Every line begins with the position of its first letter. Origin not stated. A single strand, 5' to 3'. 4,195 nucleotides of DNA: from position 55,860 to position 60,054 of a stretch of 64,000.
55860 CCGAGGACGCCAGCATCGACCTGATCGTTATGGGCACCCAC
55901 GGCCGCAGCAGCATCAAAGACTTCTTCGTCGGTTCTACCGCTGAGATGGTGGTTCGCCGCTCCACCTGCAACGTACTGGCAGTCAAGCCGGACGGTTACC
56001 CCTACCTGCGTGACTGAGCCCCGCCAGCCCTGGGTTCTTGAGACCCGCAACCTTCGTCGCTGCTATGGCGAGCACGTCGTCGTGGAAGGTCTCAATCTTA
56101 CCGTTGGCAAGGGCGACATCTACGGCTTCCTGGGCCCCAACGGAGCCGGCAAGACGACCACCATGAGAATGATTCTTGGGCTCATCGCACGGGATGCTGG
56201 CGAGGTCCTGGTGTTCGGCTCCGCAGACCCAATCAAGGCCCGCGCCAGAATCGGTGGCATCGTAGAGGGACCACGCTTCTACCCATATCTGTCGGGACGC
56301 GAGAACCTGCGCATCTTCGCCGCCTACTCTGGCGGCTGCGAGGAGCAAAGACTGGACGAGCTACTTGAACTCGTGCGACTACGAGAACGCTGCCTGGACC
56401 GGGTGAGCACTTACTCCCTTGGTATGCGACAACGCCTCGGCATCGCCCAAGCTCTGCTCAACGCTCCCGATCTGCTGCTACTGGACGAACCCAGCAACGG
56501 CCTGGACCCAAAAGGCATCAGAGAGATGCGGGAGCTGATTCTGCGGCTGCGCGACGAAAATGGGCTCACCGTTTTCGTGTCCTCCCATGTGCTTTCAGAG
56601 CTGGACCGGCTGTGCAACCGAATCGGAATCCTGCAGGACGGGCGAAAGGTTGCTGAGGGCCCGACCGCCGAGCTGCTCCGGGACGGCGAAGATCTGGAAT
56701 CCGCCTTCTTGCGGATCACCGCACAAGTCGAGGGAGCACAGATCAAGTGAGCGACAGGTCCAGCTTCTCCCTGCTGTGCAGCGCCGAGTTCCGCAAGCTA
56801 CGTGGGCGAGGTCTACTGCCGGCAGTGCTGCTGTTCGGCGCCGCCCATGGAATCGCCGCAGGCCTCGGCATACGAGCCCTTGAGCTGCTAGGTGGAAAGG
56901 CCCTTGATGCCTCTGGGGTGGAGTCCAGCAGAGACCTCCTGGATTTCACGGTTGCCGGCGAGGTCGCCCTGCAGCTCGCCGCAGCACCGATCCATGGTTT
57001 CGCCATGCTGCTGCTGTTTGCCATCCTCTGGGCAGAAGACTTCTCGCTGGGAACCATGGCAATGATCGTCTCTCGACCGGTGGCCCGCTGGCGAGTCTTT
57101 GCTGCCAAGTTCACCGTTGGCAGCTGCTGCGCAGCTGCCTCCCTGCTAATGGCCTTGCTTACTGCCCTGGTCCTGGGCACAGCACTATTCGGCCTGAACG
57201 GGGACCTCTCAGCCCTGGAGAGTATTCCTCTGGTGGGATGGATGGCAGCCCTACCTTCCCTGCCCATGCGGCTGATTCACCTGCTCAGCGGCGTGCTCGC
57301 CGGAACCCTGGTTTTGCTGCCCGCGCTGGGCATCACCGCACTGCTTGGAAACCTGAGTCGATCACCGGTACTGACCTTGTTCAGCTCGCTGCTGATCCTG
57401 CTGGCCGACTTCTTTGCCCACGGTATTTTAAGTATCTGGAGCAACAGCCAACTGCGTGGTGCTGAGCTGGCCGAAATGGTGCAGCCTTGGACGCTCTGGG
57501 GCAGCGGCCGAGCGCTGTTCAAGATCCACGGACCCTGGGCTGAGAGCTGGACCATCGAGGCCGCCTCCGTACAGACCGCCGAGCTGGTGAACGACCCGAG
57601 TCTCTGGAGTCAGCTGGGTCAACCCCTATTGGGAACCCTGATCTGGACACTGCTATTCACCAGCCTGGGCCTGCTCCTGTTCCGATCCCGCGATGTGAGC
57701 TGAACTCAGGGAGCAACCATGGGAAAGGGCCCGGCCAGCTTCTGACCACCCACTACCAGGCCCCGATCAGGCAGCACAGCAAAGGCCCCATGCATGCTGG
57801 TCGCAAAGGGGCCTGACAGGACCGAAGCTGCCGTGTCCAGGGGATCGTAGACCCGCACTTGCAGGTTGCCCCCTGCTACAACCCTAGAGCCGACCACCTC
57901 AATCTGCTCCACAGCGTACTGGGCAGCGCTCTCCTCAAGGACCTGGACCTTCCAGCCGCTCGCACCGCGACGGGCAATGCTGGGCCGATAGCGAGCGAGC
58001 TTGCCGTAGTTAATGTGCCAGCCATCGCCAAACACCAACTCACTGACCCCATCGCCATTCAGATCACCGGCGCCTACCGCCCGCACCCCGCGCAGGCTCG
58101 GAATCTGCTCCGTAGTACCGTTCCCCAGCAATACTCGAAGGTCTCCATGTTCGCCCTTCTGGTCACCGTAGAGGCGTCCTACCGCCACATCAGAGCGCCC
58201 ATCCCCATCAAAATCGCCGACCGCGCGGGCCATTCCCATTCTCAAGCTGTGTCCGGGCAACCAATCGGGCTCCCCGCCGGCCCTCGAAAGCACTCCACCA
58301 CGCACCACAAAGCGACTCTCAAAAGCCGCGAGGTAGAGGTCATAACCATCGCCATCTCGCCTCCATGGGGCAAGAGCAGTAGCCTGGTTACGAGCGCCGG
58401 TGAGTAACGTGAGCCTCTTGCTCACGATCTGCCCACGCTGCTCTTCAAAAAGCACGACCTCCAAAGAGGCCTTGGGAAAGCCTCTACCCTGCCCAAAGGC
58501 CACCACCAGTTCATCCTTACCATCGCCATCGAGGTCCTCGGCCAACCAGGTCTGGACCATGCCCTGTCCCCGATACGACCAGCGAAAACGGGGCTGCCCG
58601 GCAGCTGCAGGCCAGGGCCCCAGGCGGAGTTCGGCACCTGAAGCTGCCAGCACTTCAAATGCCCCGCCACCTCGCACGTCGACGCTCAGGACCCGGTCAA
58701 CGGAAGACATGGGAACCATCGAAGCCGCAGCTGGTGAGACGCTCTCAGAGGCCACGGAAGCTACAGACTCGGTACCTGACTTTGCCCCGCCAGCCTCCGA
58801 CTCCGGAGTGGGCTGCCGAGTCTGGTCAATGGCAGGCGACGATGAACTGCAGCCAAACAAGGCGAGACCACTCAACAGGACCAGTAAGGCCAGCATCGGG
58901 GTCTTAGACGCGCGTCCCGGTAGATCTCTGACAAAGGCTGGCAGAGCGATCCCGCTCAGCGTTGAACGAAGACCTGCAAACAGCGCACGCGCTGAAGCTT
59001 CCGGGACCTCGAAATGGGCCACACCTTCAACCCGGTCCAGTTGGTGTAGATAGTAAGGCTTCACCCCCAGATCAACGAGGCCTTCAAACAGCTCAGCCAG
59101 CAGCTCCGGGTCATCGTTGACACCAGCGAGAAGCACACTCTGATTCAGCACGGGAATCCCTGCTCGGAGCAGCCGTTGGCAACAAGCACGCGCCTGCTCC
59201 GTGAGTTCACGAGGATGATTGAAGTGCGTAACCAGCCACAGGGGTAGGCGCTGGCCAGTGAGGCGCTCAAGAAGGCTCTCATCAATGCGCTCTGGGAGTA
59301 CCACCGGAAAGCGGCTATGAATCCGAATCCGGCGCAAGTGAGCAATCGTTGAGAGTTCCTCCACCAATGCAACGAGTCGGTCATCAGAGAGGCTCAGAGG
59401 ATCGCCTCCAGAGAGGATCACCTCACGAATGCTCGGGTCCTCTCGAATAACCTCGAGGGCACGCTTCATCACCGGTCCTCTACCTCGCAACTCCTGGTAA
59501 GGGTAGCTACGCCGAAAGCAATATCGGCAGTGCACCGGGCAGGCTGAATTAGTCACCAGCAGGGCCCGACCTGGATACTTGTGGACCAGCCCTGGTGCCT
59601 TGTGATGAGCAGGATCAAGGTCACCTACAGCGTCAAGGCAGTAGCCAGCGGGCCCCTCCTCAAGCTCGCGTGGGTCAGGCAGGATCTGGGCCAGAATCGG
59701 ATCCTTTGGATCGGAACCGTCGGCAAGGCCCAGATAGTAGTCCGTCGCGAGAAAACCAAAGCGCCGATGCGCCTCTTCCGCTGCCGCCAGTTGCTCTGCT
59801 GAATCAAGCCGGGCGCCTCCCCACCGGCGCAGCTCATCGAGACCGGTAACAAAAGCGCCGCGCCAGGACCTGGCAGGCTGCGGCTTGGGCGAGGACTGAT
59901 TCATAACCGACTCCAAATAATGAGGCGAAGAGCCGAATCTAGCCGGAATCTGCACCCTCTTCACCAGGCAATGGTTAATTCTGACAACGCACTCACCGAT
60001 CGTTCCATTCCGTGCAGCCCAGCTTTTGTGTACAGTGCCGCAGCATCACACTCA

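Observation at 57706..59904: EpmB fused through an internal lipoprotein signal peptide to an FG-GAP domain: possible self-processing polyprotein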

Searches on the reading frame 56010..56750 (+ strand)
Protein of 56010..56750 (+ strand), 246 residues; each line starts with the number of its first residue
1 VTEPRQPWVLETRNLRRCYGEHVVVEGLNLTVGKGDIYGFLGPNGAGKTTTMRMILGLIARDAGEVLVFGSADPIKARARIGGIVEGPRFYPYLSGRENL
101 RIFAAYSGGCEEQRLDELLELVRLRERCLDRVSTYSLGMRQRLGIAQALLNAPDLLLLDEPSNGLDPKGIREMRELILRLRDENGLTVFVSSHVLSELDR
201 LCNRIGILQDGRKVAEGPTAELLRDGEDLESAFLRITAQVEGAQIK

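Call 45: search_protein_families(library=ncbifam, proteins=[window:56010-56750:+], max_evalue=0.00001)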
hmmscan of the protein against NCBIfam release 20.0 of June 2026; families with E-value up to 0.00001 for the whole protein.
window:56010-56750:+ (246 aa): 179 families (the best 25 are shown)
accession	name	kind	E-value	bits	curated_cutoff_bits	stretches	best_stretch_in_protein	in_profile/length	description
TIGR03740.1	galliderm_ABC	subfamily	1.6e-64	217.6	309.75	1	10-236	1-221/223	lantibiotic protection ABC transporter ATP-binding subunit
TIGR01188.1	drrA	subfamily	2.7e-55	187.8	312.45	1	18-224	2-213/302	daunorubicin resistance ABC transporter, ATP-binding protein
NF010060.0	PRK13537.1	equivalog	2.6e-53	180.9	521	1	9-223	15-234/314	nodulation factor ABC transporter ATP-binding protein NodI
NF010059.0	PRK13536.1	equivalog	2.3e-49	168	549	1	10-224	44-263/342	nodulation factor ABC transporter ATP-binding protein NodI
NF033858.1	ABC2_perm_RbbA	equivalog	4.2e-48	164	1050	1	6-242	263-506/909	ribosome-associated ATPase/putative transporter RbbA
TIGR01288.1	nodI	equivalog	7.7e-47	159.8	424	1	11-223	6-223/303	nodulation factor ABC transporter ATP-binding protein NodI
TIGR03522.1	GldA_ABC_ATP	equivalog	7.9e-45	153.6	402.6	1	12-224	5-221/301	gliding motility-associated ABC transporter ATP-binding subunit GldA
TIGR03864.1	PQQ_ABC_ATP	hypoth_equivalog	1.5e-40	139.1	302.25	1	10-237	2-236/236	ABC transporter, ATP-binding subunit, PQQ-dependent alcohol dehydrogenase system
TIGR04406.1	LPS_export_lptB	equivalog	1.1e-39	136.1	240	1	10-225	2-225/239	LPS export ABC transporter ATP-binding protein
NF047568.1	PSM_export_PmtC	equivalog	1.1e-36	126.9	375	1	12-216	3-201/290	phenol-soluble modulin export ABC transporter ATP-binding protein PmtC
TIGR03410.1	urea_trans_UrtE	equivalog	1e-34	120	285.8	1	10-222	1-219/230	urea ABC transporter ATP-binding subunit UrtE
NF008144.0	PRK10895.1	equivalog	1.3e-34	119.8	381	1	10-226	4-228/241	LPS export ABC transporter ATP-binding protein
TIGR04521.1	ECF_ATPase_2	equivalog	5.7e-31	107.6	330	2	112-238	121-248/279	energy-coupling factor transporter ATPase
TIGR01186.1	proV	subfamily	1.2e-29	103.5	326.6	1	20-226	4-221/363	betaine/proline/choline family ABC transporter ATP-binding protein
NF006987.0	PRK09452.1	equivalog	2.9e-29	101.9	482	1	7-223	15-236/378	spermidine/putrescine ABC transporter ATP-binding protein PotA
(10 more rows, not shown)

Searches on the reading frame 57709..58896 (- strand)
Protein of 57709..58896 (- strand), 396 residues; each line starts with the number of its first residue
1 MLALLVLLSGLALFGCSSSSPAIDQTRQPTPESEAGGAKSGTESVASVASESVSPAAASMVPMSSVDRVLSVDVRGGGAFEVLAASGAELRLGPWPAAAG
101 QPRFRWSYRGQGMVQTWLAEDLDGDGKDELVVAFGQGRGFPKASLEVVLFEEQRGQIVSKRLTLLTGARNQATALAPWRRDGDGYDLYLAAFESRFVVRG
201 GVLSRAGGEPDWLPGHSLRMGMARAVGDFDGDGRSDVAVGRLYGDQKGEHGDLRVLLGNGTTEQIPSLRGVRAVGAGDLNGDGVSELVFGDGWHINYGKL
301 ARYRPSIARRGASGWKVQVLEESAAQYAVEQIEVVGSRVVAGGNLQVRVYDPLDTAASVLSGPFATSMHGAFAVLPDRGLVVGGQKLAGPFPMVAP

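Call 40: search_solved_structures(query=window:57709-58752:-, max_evalue=1)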
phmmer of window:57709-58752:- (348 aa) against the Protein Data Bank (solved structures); distinct sequences matched with E-value up to 1: 33.
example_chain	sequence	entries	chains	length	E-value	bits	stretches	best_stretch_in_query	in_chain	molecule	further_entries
9oee_A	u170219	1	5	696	0.0051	19.5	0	167-197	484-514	Secreted esterase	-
6mlt_A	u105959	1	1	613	0.021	17.5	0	135-246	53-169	Hemolysin-related protein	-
9p6s_A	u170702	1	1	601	0.022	17.4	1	172-242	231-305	Integrin alpha-5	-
3vi3_A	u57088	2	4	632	0.029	17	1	172-242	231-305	Integrin alpha-5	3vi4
8ij5_E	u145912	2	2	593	0.054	16.1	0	172-250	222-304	Integrin alpha-V heavy chain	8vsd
8w30_A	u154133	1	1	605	0.057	16.1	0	172-250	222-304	Integrin alpha-V heavy chain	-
5ner_A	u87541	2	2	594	0.067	15.8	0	172-250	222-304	Integrin alpha-V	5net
5nem_A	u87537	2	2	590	0.07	15.8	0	172-250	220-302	Integrin alpha-V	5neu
4um9_A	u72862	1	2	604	0.072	15.7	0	172-250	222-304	Integrin alpha-V heavy chain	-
9cz7_A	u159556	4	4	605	0.072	15.7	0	172-250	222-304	Integrin alpha-V heavy chain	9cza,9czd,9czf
4um8_A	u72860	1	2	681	0.11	15.1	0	172-249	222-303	INTEGRIN ALPHA-V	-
9b9j_A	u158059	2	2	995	0.12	15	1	172-242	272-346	Integrin alpha-5 light chain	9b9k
9ckv_A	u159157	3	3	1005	0.12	14.9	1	172-242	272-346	Integrin alpha-5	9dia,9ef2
7nwl_A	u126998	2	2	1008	0.13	14.9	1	172-242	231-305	Integrin alpha-5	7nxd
8tcg_A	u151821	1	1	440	0.14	14.7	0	172-250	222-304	Integrin alpha-V heavy chain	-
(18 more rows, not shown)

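Call 48: find_homologous_proteins(query=window:57709-58896:-)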
Query window:57709-58896:- (396 aa): 72 proteins with E <= 0.001 among 8000 candidates.
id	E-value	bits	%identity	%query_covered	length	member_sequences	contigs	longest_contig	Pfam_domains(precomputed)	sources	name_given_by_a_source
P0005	6.6e-255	864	100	100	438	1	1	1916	PF01839.30,PF13517.13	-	-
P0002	1.0e-160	554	100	65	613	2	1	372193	PF01839.30,PF04055.28,PF13353.12,PF13517.13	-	-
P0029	2.0e-129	451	58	94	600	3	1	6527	PF01839.30,PF13517.13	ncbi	-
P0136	1.2e-125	438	60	84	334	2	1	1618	PF01839.30,PF13517.13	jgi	jgi:hypothetical protein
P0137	1.3e-105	372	49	96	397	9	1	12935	PF01839.30,PF13517.13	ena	-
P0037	1.7e-104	368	53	89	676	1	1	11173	PF01839.30,PF13517.13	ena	-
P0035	1.2e-102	362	56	82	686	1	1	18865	PF01839.30,PF13517.13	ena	-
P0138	1.5e-102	362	54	85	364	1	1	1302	PF01839.30,PF13517.13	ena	-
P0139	2.1e-101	358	47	98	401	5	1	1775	PF01839.30,PF13517.13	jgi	jgi:hypothetical protein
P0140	2.5e-101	358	51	92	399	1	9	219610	PF01839.30,PF13517.13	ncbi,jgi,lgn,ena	-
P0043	5.6e-101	357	48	96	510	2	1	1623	PF01839.30,PF13517.13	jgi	jgi:hypothetical protein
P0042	2.5e-100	355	49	96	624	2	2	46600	PF01839.30,PF13517.13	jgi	-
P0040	6.3e-100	353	50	97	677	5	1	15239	PF01839.30,PF04055.28,PF13517.13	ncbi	-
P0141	1.0e-98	349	49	96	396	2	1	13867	PF01839.30,PF13517.13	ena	-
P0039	1.2e-98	349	53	87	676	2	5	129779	PF01839.30,PF13517.13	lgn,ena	-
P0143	6.2e-95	337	52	83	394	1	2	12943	PF01839.30,PF13517.13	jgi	-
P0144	5.7e-94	334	48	84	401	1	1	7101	PF01839.30,PF13517.13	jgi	jgi:hypothetical protein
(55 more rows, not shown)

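Call 49: predict_structure(alignment_id=A2)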
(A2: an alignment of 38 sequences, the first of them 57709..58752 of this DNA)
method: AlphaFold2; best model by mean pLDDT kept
length: 348 residues; sequences in the alignment: 38
mean_pLDDT: 93.5   pTM: 0.92
mean pLDDT of the five models: 93.5, 93.5, 93.3, 93.0, 92.8
residues with pLDDT >= 90: 297; 70-90: 41; 50-70: 10; < 50: 0
segments of 3 or more residues with pLDDT < 50: none
pLDDT, mean of each block of 10 residues (from residue 1): 71 90 96 97 95 94 96 97 94 89 95 92 95 93 94 97 97 97 96 93 96 95 97 96 90 95 96 94 96 97 83 95 95 97 83
secondary structure, 60 per line:
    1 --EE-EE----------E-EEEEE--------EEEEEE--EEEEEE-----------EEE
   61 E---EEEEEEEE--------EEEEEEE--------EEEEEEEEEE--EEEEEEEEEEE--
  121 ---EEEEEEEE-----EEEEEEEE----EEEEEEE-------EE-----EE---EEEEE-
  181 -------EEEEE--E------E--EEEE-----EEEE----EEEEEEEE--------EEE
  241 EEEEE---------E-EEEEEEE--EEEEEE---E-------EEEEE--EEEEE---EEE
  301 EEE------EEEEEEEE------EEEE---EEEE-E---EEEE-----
elements in order: E20-24 E33-38 E41-46 E58-61 E65-72 E81-87 E96-105 E108-118 E124-131 E137-144 E149-155 E175-179 E188-192 E205-208 E214-217 E222-229 E238-245 E257-263 E266-271 E283-287 E290-294 E298-303 E310-317 E324-327 E331-334 E340-343

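Call 52: find_encoding_contigs(protein=P0141, flank=3000, max_places=2)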
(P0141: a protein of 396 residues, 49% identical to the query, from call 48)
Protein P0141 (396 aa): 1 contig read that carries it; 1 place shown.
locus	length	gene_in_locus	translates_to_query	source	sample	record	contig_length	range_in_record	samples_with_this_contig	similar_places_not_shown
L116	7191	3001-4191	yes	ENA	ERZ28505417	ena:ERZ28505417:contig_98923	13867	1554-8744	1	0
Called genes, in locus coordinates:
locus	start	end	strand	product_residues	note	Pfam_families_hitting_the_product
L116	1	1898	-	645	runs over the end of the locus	-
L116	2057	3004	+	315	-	PF04055:Radical_SAM (weak)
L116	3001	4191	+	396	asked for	PF01839:FG-GAP (faint), PF13517:FG-GAP_3 (faint)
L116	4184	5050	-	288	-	PF12730:ABC2_membrane_4 (weak), PF10920:DUF2705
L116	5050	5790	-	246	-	PF00005:ABC_tran, PF13401:AAA_22 (weak), PF13304:AAA_21 (weak)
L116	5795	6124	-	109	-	PF00582:Usp (weak)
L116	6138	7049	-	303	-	-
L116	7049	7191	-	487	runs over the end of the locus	PF01225:Mur_ligase, PF08245:Mur_ligase_M, PF02875:Mur_ligase_C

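Call 53: find_encoding_contigs(protein=P0144, flank=3000, max_places=2)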
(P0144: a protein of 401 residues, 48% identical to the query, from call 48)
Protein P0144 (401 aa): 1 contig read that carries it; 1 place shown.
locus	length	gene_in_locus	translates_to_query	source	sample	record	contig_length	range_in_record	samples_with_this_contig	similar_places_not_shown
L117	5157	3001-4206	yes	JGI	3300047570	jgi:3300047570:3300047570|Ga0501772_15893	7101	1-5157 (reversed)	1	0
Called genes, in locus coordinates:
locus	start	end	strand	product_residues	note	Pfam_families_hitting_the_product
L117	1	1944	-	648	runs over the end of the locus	-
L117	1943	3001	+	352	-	PF04055:Radical_SAM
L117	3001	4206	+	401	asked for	PF01839:FG-GAP (faint), PF13517:FG-GAP_3 (weak)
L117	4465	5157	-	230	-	?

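Call 54: find_encoding_contigs(protein=P0143, flank=3000, max_places=2)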
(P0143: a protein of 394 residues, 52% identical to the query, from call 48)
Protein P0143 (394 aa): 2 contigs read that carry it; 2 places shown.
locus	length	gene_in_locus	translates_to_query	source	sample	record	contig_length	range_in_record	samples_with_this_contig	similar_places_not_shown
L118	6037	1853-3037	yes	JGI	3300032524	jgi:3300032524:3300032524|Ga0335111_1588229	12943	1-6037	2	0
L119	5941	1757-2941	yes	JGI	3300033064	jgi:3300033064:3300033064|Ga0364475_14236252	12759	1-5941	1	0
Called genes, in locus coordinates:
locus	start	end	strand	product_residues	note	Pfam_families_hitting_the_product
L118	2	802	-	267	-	?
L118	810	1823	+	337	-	PF04055:Radical_SAM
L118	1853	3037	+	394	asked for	PF01839:FG-GAP (faint), PF13517:FG-GAP_3 (faint)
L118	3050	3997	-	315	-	PF12730:ABC2_membrane_4, PF10920:DUF2705 (faint)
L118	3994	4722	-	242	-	PF00005:ABC_tran, PF13304:AAA_21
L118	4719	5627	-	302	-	-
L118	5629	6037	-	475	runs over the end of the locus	PF01225:Mur_ligase, PF08245:Mur_ligase_M, PF02875:Mur_ligase_C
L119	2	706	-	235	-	?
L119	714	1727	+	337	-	PF04055:Radical_SAM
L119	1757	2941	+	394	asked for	PF01839:FG-GAP (faint), PF13517:FG-GAP_3 (faint)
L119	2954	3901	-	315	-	PF12730:ABC2_membrane_4, PF10920:DUF2705 (faint)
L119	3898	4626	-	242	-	PF00005:ABC_tran, PF13304:AAA_21 (weak)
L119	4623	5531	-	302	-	-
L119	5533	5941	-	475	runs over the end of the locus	PF01225:Mur_ligase, PF08245:Mur_ligase_M, PF02875:Mur_ligase_C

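Call 55: fold_search(model_id=the predicted structure, library=pdb)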
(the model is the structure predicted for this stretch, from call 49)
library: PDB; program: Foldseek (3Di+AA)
matches with E <= 10: 808; with E <= 0.001: 338
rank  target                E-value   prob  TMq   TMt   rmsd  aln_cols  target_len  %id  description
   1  9dle_B                1.3e-07  1.00  0.60  0.63   5.1       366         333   13  CryoEM structures of yeast cytoplasmic dynein in the presence of ATP and Lis1. (released 2025-05-28)
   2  7mgm_C                2.4e-07  1.00  0.60  0.60   5.3       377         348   13  Structure of yeast cytoplasmic dynein with AAA3 Walker B mutation bound to Lis1 (released 2022-01-19)
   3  9v80_B                2.5e-07  1.00  0.56  0.52   6.8       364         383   16  Cryo-EM structure of KICSTOR CCC complex (state 4) (released 2025-11-12)
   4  9djx_E                3.1e-07  1.00  0.57  0.28   6.3       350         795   12  Ternary complex structure of Cereblon-DDB1 bound to WIZ(ZF7) and the molecular glue WIZ-6 (released 2024-11-27)
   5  9dld_C                4.4e-07  1.00  0.60  0.59   5.3       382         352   12  CryoEM structures of yeast cytoplasmic dynein in the presence of ATP and Lis1. (released 2025-05-28)
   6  7mqa_LJ               6.7e-07  1.00  0.53  0.42   8.8       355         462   14  Cryo-EM structure of the human SSU processome, state post-A1 (released 2021-09-22)
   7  8tl6_A                7.0e-07  1.00  0.56  0.28   7.0       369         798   11  Cryo-EM structure of DDB1deltaB-DDA1-DCAF5 (released 2024-04-03)
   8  9lul_f                7.0e-07  1.00  0.43  0.22   8.0       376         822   11  Local refinement of stacked like DDB1-DDA1-DET1-Ube2e2-COP1 complex (layer 1) (released 2026-01-28)
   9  9hcj_O0               7.7e-07  1.00  0.57  0.63   4.6       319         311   11  D. discoideum nuclear pore complex (released 2024-12-25)
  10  9oti_E                8.5e-07  1.00  0.56  0.65   6.3       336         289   12  GATOR2 complex bound to arginine sensor CASTOR1 (released 2025-10-01)
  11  6ud7_B                8.5e-07  1.00  0.56  0.28   6.3       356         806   12  Crystal structure of full-length human DCAF15-DDB1(deltaBPB)-DDA1-RBM39 in complex with indisulam (released 2019-12-18)
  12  9bbh                  8.5e-07  1.00  0.45  0.18   7.4       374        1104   12  Co-crystal structure of human DDB1 bound to fragment UB028670 (released 2024-06-12)
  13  3f3p_I                1.0e-06  1.00  0.56  0.62   5.5       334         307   13  Crystal structure of the nucleoporin pair Nup85-Seh1, space group P21212 (released 2009-04-07)
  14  9van_B                1.1e-06  1.00  0.56  0.51   6.7       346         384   15  Cryo-EM structure of human full length KICSTOR complex (state 2) (released 2025-11-12)
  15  6q0r_A                1.1e-06  1.00  0.56  0.28   6.4       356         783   12  Structure of DDB1-DDA1-DCAF15 complex bound to E7820 and RBM39 (released 2019-11-13)
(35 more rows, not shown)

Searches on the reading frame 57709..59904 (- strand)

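Call 4: search_protein_families(library=pfam, proteins=[window:57709-59904:-], max_evalue=0.1)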
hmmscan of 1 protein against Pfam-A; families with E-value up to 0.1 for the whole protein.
window:57709-59904:- (732 aa): 5 families
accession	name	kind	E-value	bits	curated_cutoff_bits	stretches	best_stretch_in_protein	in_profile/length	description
PF13517.12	FG-GAP_3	-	2.9e-11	44.2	26.9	1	564-624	1-60/61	FG-GAP-like repeat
PF04055.27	Radical_SAM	-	1.2e-09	39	29.5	1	120-271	5-164/166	Radical SAM superfamily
PF01839.29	FG-GAP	-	2.1e-08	34.3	22.1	3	561-581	6-26/37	FG-GAP repeat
PF13353.11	Fer4_12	-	1.3e-05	26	22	1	114-186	7-79/137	4Fe-4S single cluster domain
PF25292.1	Beta-prop_CGLA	-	0.0098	15.8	26.8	0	449-473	30-54/316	Lambda-carrageenase beta-propeller domain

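Call 5: search_protein_families(library=ncbifam, proteins=[window:57709-59904:-], max_evalue=0.1)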
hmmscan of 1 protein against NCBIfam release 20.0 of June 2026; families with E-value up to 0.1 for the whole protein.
window:57709-59904:- (732 aa): 16 families
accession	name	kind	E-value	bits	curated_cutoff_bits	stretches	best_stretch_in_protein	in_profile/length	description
TIGR03821.1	EFP_modif_epmB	equivalog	4e-101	338.2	369.3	1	33-337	21-321/321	EF-P beta-lysylation protein EpmB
TIGR03822.1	AblA_like_2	hypoth_equivalog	5.8e-87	291.7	396.25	1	33-337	12-315/321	lysine-2,3-aminomutase-like protein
TIGR00238.1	TIGR00238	subfamily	2.9e-82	276.3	199.2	1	19-330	25-331/331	KamA family radical SAM protein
TIGR03820.1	lys_2_3_AblA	equivalog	4.7e-74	249.6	525.4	1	19-339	18-335/417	lysine 2,3-aminomutase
TIGR04468.1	arg_2_3_am_muta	equivalog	1.3e-69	234.9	600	1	22-325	16-317/351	arginine 2,3-aminomutase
TIGR04368.1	Glu_2_3_NH3_mut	equivalog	2.5e-62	210.7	650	1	37-342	81-382/404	glutamate 2,3-aminomutase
NF049973.1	radical_Rv1681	equivalog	2.6e-05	23.3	380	1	110-179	69-140/326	Rv1681 family radical SAM protein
TIGR02495.1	NrdG2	equivalog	0.00054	19.3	131.15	1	114-212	18-114/193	anaerobic ribonucleoside-triphosphate reductase activating protein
TIGR04317.1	W_rSAM_matur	equivalog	0.009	15.2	380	1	119-184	11-75/349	tungsten cofactor oxidoreductase radical SAM maturase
TIGR02491.1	NrdG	equivalog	0.0099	15.8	126.1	1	119-193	22-99/154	anaerobic ribonucleoside-triphosphate reductase activating protein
TIGR01579.1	MiaB-like-C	equivalog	0.014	14.6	357.05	1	113-218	140-245/416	tRNA (N(6)-L-threonylcarbamoyladenosine(37)-C(2))-methylthiotransferase MtaB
TIGR04349.1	rSAM_QueE_gams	hypoth_equivalog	0.039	13.6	300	1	116-184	23-85/210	7-carboxy-7-deazaguanine synthase QueE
NF045646.2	rSAM_Se_TrsS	equivalog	0.04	12.5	490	1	114-175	88-148/441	radical SAM (seleno)protein TrsS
NF041718.1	rSAM_phane_AMC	equivalog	0.059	12.4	425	1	116-194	10-89/362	cyclophane-forming radical SAM peptide maturase AmcB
NF058595.1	invert_tail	domain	0.07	13.5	37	0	301-368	19-88/113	lipo-invert putative C-terminal anchoring domain-containing protein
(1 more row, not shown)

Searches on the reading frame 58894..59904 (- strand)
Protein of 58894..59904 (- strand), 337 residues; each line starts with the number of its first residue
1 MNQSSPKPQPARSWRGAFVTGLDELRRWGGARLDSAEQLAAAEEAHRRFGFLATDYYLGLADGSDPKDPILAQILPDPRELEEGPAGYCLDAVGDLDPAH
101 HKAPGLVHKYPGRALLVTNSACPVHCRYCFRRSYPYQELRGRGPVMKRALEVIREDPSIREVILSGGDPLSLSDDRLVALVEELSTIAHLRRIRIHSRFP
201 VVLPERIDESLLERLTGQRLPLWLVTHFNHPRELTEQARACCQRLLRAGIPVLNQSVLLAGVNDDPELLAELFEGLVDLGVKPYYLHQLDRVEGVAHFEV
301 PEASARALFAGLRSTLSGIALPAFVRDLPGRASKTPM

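Call 41: search_solved_structures(query=window:58894-59904:-, max_evalue=0.001, show_alignments=1)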
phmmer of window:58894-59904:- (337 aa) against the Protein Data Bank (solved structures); distinct sequences matched with E-value up to 0.001: 1.
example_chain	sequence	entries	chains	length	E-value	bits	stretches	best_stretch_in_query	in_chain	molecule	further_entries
2a5h_A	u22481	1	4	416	5.6e-68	232.8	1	45-337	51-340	L-lysine 2,3-aminomutase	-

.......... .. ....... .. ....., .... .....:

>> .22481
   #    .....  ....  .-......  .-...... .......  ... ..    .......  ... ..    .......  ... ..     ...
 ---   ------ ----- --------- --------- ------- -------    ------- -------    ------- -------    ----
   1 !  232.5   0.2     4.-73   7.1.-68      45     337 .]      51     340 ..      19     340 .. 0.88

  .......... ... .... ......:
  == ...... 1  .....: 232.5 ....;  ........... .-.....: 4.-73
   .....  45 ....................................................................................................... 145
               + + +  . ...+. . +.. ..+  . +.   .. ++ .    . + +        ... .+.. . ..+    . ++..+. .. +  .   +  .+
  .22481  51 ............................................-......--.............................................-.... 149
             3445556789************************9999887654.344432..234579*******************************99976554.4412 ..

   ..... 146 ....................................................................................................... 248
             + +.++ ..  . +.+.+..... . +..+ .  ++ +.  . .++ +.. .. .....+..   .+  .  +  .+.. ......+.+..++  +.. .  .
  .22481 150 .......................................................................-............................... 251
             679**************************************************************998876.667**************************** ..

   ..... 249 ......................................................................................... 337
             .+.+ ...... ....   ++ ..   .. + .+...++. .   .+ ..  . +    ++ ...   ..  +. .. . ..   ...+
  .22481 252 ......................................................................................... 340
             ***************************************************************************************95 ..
